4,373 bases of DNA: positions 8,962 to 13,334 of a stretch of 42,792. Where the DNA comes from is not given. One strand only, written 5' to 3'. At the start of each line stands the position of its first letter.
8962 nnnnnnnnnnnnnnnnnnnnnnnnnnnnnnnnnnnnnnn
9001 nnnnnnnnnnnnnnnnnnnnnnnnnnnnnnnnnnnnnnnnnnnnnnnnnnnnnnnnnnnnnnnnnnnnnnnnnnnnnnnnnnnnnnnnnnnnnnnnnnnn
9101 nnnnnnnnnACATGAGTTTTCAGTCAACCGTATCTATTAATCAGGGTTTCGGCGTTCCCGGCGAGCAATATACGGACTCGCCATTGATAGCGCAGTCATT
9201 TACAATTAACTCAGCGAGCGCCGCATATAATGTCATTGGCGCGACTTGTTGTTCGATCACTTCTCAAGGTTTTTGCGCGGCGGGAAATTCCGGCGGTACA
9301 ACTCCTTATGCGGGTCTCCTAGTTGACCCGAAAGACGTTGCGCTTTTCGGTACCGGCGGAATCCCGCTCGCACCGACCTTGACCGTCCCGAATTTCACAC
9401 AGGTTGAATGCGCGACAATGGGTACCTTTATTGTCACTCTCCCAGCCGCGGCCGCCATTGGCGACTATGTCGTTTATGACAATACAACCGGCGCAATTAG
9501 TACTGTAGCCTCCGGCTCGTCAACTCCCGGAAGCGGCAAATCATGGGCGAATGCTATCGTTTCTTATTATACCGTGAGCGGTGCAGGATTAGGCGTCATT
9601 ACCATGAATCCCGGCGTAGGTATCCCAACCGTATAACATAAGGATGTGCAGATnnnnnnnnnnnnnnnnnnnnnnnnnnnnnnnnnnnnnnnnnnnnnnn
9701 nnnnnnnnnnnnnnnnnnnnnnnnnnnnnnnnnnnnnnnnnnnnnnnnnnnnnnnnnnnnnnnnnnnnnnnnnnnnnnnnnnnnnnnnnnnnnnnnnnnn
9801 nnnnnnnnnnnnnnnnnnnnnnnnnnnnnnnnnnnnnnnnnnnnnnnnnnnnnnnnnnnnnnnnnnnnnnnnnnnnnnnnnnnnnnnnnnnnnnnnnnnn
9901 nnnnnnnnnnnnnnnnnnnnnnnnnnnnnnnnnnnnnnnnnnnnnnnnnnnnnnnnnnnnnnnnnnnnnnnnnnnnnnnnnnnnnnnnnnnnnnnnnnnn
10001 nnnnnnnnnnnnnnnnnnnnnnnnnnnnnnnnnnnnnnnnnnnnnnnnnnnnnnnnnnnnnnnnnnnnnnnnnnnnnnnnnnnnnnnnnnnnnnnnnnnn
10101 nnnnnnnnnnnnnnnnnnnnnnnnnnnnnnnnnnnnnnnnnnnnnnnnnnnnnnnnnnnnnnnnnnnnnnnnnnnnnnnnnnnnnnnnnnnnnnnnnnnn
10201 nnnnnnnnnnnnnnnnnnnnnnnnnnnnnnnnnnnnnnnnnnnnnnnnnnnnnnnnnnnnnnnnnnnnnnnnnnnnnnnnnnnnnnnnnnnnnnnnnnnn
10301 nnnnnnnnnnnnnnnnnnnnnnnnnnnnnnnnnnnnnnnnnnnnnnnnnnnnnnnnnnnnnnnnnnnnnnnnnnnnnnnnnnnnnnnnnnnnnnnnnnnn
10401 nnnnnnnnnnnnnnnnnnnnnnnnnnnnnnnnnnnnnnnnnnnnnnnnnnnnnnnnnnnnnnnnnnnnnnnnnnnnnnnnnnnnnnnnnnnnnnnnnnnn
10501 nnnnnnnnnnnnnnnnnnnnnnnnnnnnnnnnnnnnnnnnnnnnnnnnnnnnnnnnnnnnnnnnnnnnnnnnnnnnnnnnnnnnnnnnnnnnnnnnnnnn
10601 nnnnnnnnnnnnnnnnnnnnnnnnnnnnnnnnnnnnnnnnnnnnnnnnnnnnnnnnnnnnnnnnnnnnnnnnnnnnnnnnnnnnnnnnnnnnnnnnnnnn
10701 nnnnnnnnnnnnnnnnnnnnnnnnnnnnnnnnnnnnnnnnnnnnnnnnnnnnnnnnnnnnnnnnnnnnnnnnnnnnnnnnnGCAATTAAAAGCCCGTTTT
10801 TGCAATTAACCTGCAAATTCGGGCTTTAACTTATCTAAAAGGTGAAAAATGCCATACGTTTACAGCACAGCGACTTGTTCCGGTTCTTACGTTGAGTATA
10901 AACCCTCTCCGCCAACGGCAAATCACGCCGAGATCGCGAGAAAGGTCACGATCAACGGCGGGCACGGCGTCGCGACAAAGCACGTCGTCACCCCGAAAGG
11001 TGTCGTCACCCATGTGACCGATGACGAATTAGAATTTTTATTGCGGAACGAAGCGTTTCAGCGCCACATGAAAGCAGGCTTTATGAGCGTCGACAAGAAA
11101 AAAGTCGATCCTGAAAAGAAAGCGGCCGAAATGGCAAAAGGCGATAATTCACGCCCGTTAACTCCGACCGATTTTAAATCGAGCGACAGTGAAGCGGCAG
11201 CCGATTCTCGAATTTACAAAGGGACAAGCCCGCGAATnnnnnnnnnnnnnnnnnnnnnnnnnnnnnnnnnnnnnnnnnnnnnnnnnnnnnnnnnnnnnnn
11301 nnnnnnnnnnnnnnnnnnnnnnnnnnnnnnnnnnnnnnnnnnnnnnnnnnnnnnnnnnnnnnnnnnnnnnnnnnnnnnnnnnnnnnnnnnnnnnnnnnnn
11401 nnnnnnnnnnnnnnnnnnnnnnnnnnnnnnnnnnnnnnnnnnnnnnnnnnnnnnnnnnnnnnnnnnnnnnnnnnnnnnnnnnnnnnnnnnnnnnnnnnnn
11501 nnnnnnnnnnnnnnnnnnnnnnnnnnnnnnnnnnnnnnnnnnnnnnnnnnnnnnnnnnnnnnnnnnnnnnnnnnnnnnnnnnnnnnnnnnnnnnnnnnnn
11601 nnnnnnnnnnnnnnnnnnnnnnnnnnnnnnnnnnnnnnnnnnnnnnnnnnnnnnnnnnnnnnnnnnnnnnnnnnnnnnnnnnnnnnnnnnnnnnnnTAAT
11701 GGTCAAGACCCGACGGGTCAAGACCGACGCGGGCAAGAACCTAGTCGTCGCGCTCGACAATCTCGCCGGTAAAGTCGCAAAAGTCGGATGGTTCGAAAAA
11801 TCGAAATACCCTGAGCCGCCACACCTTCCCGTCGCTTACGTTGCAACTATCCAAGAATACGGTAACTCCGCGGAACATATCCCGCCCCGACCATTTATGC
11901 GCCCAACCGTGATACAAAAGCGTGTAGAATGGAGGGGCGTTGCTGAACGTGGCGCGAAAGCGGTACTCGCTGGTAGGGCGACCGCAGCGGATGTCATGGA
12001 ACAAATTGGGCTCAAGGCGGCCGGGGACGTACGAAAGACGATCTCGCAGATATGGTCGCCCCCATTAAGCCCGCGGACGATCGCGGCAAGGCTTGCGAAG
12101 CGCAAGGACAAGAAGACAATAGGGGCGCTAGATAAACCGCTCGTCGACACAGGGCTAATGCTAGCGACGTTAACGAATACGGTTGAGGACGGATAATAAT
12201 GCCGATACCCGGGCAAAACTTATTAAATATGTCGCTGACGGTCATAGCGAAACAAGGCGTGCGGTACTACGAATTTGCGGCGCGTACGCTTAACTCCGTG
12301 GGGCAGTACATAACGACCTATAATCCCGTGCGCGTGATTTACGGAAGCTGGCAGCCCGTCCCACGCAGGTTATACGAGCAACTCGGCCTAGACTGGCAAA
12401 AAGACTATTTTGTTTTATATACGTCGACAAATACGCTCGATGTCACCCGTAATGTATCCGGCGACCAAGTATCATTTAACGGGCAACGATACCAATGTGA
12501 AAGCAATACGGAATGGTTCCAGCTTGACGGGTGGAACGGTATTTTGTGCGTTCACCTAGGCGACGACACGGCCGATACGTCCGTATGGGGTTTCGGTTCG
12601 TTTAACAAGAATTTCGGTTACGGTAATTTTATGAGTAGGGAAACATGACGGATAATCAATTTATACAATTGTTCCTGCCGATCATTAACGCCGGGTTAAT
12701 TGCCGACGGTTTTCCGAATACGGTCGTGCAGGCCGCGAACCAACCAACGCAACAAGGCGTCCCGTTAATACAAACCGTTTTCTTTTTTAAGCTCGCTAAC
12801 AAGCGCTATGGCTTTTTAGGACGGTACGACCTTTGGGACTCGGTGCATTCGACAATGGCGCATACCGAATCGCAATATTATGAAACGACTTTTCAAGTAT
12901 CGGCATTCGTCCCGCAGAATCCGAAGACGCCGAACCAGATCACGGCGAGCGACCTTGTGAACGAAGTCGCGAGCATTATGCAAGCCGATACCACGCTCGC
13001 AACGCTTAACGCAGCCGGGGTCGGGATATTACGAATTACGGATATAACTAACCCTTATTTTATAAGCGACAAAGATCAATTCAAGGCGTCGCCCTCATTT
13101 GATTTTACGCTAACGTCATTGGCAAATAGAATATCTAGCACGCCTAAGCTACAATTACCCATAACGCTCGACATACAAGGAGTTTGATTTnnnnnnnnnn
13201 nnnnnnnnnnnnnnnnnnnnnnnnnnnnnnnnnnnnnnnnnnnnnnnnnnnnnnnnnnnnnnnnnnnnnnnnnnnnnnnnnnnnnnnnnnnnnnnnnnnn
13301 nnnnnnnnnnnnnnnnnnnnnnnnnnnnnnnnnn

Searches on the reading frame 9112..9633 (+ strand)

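Call 54: search_protein_families(library=pfam, max_evalue=0.01, proteins=[window:9112-9633:+])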
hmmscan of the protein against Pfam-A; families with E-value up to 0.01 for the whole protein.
window:9112-9633:+ (174 aa): 1 family
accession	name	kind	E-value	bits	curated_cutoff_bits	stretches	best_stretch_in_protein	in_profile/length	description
PF22758.2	Phage_cement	-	7.3e-12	46.1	27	1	3-150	1-131/146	Structural cement protein (E217 gp24/Pam3 gp6)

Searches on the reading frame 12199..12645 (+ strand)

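Call 54: search_protein_families(library=pfam, max_evalue=0.01, proteins=[window:12199-12645:+])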
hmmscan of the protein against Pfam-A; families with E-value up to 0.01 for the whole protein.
window:12199-12645:+ (149 aa): 2 families
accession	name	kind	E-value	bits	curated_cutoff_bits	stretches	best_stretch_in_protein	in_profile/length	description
PF22755.2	E217_gp28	-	4.7e-40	136.6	27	1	12-119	2-109/110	E217 collar protein gp28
PF02839.19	CBM_5_12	-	0.0028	18.1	26.2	1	87-101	10-24/44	Carbohydrate-binding module family 5/12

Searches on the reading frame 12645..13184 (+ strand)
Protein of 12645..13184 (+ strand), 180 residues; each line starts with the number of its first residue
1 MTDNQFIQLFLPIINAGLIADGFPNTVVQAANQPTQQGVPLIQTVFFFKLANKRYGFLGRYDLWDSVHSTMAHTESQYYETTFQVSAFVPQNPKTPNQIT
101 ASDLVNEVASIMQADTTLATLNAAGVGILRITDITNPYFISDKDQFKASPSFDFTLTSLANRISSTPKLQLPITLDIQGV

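Call 54: search_protein_families(library=pfam, max_evalue=0.01, proteins=[window:12645-13184:+])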
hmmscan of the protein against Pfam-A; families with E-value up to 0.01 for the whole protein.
window:12645-13184:+ (180 aa): 2 families
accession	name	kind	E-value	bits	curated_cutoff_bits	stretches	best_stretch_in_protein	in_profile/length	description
PF22756.2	E217_gp29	-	1.5e-49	168.5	27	1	7-157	3-152/163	E217 gateway protein gp29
PF23961.1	Phage_tail_terminator_9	-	2.8e-05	24.3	27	1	64-157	48-131/153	Phage neck terminator protein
